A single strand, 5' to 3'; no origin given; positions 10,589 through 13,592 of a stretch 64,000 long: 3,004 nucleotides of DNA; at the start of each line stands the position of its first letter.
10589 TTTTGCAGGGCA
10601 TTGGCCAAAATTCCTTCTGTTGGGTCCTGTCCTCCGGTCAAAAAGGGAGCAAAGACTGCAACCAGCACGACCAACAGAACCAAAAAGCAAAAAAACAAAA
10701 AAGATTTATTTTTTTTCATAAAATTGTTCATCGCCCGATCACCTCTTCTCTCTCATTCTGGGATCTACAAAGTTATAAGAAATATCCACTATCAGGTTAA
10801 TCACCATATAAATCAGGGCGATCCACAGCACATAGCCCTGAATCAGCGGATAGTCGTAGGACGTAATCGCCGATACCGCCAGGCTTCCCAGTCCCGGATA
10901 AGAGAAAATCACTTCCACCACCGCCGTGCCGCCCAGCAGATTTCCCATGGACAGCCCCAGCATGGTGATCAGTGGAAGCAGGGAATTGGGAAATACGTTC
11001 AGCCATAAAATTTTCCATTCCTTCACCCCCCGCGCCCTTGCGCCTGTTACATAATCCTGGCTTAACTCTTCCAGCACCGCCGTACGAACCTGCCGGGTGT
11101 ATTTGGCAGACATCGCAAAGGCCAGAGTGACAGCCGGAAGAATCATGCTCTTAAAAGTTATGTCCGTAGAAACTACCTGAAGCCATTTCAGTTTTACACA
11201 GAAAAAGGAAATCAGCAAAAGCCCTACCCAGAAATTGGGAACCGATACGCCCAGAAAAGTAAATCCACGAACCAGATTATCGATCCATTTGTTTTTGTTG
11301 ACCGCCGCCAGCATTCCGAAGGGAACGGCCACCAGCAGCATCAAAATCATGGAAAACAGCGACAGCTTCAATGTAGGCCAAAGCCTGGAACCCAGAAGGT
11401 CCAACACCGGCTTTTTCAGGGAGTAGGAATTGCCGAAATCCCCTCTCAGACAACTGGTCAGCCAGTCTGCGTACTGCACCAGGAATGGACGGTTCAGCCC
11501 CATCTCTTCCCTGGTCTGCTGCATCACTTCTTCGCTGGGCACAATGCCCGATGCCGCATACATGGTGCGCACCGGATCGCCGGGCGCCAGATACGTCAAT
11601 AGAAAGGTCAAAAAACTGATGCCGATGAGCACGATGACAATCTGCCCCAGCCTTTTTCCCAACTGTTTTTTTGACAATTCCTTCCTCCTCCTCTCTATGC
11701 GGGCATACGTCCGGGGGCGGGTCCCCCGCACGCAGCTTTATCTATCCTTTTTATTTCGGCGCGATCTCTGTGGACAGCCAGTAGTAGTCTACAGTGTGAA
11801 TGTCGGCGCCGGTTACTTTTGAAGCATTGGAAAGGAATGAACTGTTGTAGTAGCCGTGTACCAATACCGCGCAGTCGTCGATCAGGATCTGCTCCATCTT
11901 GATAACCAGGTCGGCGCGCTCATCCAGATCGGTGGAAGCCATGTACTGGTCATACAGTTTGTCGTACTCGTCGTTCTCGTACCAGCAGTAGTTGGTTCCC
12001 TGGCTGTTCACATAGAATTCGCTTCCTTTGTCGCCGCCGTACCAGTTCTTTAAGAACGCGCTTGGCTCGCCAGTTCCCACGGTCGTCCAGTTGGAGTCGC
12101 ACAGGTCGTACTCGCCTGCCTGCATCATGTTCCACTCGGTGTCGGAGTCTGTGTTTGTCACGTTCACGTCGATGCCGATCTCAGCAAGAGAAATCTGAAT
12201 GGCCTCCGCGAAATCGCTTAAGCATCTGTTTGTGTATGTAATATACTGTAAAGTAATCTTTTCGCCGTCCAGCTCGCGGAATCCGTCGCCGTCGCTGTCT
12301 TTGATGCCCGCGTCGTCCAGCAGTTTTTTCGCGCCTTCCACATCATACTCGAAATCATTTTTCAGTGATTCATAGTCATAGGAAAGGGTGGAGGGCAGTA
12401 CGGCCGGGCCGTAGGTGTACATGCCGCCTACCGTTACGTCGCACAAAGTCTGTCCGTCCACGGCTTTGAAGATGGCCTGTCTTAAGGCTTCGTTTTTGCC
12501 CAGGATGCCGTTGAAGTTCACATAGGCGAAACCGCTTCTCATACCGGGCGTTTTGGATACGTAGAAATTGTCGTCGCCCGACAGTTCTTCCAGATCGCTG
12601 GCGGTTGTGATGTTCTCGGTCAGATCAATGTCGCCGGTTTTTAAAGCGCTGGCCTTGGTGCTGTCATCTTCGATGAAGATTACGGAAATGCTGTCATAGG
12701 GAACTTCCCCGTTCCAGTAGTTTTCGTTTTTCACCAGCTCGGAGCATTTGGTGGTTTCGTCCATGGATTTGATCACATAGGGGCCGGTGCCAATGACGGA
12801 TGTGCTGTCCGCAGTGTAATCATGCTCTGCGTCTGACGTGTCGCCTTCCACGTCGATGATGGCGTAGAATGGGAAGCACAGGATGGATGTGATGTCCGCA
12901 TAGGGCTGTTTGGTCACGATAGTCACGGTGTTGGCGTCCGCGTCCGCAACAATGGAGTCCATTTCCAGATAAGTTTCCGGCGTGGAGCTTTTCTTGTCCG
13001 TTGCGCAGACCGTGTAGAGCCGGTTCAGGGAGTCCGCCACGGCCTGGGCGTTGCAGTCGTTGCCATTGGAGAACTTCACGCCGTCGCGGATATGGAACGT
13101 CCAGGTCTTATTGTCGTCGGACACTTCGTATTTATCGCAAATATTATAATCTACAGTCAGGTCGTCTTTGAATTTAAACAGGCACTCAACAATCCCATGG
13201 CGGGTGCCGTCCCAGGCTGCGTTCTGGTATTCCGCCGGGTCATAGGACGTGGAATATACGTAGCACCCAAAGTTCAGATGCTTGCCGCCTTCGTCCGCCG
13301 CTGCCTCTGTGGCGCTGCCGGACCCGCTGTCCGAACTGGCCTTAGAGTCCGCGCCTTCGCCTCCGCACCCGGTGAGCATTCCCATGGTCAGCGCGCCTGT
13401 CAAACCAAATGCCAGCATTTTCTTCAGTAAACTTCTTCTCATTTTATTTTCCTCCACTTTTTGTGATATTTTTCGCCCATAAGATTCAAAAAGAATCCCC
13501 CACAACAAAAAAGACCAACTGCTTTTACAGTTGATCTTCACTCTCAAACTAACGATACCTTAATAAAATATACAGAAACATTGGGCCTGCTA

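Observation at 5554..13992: B12-riboswitch operon built from a family-5 (Opp/Nik-type) importer, an extra lipoprotein and a MATE exporter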

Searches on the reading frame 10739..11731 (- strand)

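Call 5: search_protein_families(library=pfam, proteins=[window:10739-11731:-])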
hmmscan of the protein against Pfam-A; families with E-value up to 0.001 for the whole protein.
window:10739-11731:- (330 aa): 2 families
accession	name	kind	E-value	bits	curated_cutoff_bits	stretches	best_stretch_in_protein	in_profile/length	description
PF00528.27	BPD_transp_1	-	1.2e-52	178.8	26.4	1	135-327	1-183/184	Binding-protein-dependent transport system inner membrane component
PF19300.4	BPD_transp_1_N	-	2.5e-11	44.2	23.8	1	26-98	7-76/114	Binding-prot-dependent transport system membrane comp, N-term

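Call 6: search_protein_families(library=ncbifam, proteins=[window:10739-11731:-])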
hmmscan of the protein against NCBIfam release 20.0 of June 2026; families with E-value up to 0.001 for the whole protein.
window:10739-11731:- (330 aa): 29 families (the best 25 are shown)
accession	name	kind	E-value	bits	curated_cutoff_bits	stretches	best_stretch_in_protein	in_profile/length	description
NF045470.1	Opp2B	equivalog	7.2e-121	403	350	1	27-327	1-300/300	nickel ABC transporter permease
NF045469.1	Opp1B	equivalog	2.1e-103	346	380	1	24-327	5-307/307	nickel/cobalt ABC transporter permease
TIGR02789.1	nickel_nikB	equivalog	1.7e-94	316.8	447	1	26-328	7-308/314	nickel ABC transporter permease subunit NikB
NF007677.0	PRK10352.1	equivalog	2e-86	289.9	433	1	26-329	7-309/314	nickel ABC transporter permease subunit NikB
NF011661.0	PRK15081.1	equivalog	3e-74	250.3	463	1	26-328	7-305/306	glutathione ABC transporter permease GsiC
NF045472.1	Opp4B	equivalog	1.4e-73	248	450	1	26-327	7-319/319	oligopeptide ABC transporter permease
NF045471.1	Opp3B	equivalog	5.9e-68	229.5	480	1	22-327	3-303/308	oligopeptide ABC transporter permease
NF008161.0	PRK10914.1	equivalog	6.9e-61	206.3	590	2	194-330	203-339/339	dipeptide ABC transporter permease DppB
NF007008.0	PRK09471.1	equivalog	2.2e-49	168.6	388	1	32-327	16-305/306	oligopeptide ABC transporter permease OppB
NF011690.0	PRK15110.1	equivalog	7.1e-40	137.4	432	2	193-324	180-311/321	putrescine export ABC transporter permease SapB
NF011712.0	PRK15133.1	subfamily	3.6e-35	121.6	445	2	181-326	215-359/364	microcin C ABC transporter permease YejB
NF043081.1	MMSYN1_0165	equivalog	2.1e-29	102.7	350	1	103-327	161-385/388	oligopeptide ABC transporter permease OppB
NF045474.1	Opp2C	equivalog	3e-13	49.9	300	1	119-283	41-185/236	nickel transporter permease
TIGR01097.1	PhnE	equivalog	2.5e-10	40.3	216.7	1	111-177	55-123/252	phosphonate ABC transporter, permease protein PhnE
NF008160.0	PRK10913.1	equivalog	1e-09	38.3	483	1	121-266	102-231/300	dipeptide ABC transporter permease DppC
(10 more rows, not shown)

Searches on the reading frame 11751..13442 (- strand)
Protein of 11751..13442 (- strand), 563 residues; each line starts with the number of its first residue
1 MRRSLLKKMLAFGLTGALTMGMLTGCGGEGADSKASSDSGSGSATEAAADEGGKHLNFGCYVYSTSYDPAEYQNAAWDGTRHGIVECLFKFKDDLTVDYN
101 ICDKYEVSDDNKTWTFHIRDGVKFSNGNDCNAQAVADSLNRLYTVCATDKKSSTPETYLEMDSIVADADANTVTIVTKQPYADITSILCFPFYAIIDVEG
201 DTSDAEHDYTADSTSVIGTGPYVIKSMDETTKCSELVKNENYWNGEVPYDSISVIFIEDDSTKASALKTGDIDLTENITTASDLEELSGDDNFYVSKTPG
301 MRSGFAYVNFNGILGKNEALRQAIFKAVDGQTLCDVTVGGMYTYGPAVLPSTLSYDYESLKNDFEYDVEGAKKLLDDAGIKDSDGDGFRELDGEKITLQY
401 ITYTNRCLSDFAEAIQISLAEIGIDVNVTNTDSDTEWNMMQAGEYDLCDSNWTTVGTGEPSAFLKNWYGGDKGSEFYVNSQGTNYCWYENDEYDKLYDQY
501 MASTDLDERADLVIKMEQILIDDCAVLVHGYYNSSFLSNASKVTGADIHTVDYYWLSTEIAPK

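Call 5: search_protein_families(library=pfam, proteins=[window:11751-13442:-])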
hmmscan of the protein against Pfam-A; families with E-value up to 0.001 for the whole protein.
window:11751-13442:- (563 aa): 1 family
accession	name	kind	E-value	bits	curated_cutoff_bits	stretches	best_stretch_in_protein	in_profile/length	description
PF00496.27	SBP_bac_5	-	1.2e-78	265.3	32.4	1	101-473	6-366/368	Bacterial extracellular solute-binding proteins, family 5 Middle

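Call 6: search_protein_families(library=ncbifam, proteins=[window:11751-13442:-])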
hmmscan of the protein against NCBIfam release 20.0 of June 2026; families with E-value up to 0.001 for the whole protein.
window:11751-13442:- (563 aa): 10 families
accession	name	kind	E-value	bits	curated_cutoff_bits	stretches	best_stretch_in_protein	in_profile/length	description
NF045468.1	Opp5A_nikA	equivalog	6e-64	216.3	600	1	42-559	6-485/488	nickel ABC transporter substrate-binding protein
TIGR02294.1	nickel_nikA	equivalog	6.9e-50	170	393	1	82-528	33-468/501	nickel ABC transporter substrate-binding protein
NF045467.1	Opp4A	equivalog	1.4e-42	145.7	650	2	214-550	205-545/556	oligopeptide ABC transporter substrate-binding protein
TIGR04028.1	SBP_KPN_01854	hypoth_equivalog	4.2e-38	131.2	468.5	1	94-527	41-475/509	TIGR04028 family ABC transporter substrate-binding protein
NF047575.1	opine_bind_CntA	exception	6.2e-32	110.8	800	1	96-452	76-434/535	staphylopine-dependent metal ABC transporter substrate-binding lipoprotein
NF011942.0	PRK15413.1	equivalog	3.3e-31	108.5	594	1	65-520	39-471/512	glutathione ABC transporter substrate-binding protein GsiB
NF043070.1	DppA_dipep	equivalog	9.4e-26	90.4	1005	1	75-527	51-501/535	dipeptide ABC transporter periplasmic-binding protein DppA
NF011689.0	PRK15109.1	equivalog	4.2e-23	81.8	560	1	100-527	82-505/547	ABC transporter substrate-binding protein SapA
NF011684.0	PRK15104.1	equivalog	2.3e-16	59.6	947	1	66-536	51-515/543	oligopeptide ABC transporter substrate-binding protein OppA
NF007287.0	PRK09755.1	equivalog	1.1e-09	37.7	1098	1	85-560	64-530/535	ABC transporter substrate-binding protein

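Call 44: search_solved_structures(query=window:11751-13442:-, show_alignments=3, max_evalue=1e-20)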
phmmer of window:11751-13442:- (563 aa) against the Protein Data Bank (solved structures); distinct sequences matched with E-value up to 1e-20: 26.
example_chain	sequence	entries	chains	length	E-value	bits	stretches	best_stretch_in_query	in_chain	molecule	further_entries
3t66_A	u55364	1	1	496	4.5e-33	118.3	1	51-473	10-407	Nickel ABC transporter (Nickel-binding protein)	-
7kz8_A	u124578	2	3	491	3.6e-29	105.4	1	52-454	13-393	Peptide/nickel transport system substrate-binding protein AapF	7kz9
2noo_A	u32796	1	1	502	6.2e-28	101.3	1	84-466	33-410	Nickel-binding periplasmic protein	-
4oer_A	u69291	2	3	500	1.1e-27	100.5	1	82-465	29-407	NikA protein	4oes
8spm_A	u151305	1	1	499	1.4e-27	100.2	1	84-466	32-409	Nickel ABC transporter, nickel/metallophore periplasmic binding protein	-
3mzb_A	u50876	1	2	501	1.4e-27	100.2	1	84-466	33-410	Nickel-binding periplasmic protein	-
1zlq_A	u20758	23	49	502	1.4e-27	100.1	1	84-466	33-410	Nickel-binding periplasmic protein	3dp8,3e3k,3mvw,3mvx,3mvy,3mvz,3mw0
9t0v_A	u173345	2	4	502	1.6e-27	100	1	84-465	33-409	Nickel-binding periplasmic protein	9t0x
3qim_A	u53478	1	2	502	1.6e-27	99.9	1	84-465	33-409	Nickel-binding periplasmic protein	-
1uiu_A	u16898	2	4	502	5e-27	98.3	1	84-466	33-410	Nickel-binding periplasmic protein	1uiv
3m8u_A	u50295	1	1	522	2.3e-26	96.2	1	65-546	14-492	Heme-binding protein A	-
9pl3_A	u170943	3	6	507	3.7e-25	92.2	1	84-449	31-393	Peptide ABC transporter, peptide-binding protein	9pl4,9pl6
5u4o_A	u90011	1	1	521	7.4e-25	91.2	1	39-527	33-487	ABC transporter substrate-binding protein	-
4ofj_A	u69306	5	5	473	1.5e-24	90.1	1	52-542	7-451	Extracytoplasmic Nickel-Binding Protein SaNikA | Nickel ABC transporter substrate-binding protein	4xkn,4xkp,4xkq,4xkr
3rqt_A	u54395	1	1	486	1.7e-24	90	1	53-542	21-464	Putative uncharacterized protein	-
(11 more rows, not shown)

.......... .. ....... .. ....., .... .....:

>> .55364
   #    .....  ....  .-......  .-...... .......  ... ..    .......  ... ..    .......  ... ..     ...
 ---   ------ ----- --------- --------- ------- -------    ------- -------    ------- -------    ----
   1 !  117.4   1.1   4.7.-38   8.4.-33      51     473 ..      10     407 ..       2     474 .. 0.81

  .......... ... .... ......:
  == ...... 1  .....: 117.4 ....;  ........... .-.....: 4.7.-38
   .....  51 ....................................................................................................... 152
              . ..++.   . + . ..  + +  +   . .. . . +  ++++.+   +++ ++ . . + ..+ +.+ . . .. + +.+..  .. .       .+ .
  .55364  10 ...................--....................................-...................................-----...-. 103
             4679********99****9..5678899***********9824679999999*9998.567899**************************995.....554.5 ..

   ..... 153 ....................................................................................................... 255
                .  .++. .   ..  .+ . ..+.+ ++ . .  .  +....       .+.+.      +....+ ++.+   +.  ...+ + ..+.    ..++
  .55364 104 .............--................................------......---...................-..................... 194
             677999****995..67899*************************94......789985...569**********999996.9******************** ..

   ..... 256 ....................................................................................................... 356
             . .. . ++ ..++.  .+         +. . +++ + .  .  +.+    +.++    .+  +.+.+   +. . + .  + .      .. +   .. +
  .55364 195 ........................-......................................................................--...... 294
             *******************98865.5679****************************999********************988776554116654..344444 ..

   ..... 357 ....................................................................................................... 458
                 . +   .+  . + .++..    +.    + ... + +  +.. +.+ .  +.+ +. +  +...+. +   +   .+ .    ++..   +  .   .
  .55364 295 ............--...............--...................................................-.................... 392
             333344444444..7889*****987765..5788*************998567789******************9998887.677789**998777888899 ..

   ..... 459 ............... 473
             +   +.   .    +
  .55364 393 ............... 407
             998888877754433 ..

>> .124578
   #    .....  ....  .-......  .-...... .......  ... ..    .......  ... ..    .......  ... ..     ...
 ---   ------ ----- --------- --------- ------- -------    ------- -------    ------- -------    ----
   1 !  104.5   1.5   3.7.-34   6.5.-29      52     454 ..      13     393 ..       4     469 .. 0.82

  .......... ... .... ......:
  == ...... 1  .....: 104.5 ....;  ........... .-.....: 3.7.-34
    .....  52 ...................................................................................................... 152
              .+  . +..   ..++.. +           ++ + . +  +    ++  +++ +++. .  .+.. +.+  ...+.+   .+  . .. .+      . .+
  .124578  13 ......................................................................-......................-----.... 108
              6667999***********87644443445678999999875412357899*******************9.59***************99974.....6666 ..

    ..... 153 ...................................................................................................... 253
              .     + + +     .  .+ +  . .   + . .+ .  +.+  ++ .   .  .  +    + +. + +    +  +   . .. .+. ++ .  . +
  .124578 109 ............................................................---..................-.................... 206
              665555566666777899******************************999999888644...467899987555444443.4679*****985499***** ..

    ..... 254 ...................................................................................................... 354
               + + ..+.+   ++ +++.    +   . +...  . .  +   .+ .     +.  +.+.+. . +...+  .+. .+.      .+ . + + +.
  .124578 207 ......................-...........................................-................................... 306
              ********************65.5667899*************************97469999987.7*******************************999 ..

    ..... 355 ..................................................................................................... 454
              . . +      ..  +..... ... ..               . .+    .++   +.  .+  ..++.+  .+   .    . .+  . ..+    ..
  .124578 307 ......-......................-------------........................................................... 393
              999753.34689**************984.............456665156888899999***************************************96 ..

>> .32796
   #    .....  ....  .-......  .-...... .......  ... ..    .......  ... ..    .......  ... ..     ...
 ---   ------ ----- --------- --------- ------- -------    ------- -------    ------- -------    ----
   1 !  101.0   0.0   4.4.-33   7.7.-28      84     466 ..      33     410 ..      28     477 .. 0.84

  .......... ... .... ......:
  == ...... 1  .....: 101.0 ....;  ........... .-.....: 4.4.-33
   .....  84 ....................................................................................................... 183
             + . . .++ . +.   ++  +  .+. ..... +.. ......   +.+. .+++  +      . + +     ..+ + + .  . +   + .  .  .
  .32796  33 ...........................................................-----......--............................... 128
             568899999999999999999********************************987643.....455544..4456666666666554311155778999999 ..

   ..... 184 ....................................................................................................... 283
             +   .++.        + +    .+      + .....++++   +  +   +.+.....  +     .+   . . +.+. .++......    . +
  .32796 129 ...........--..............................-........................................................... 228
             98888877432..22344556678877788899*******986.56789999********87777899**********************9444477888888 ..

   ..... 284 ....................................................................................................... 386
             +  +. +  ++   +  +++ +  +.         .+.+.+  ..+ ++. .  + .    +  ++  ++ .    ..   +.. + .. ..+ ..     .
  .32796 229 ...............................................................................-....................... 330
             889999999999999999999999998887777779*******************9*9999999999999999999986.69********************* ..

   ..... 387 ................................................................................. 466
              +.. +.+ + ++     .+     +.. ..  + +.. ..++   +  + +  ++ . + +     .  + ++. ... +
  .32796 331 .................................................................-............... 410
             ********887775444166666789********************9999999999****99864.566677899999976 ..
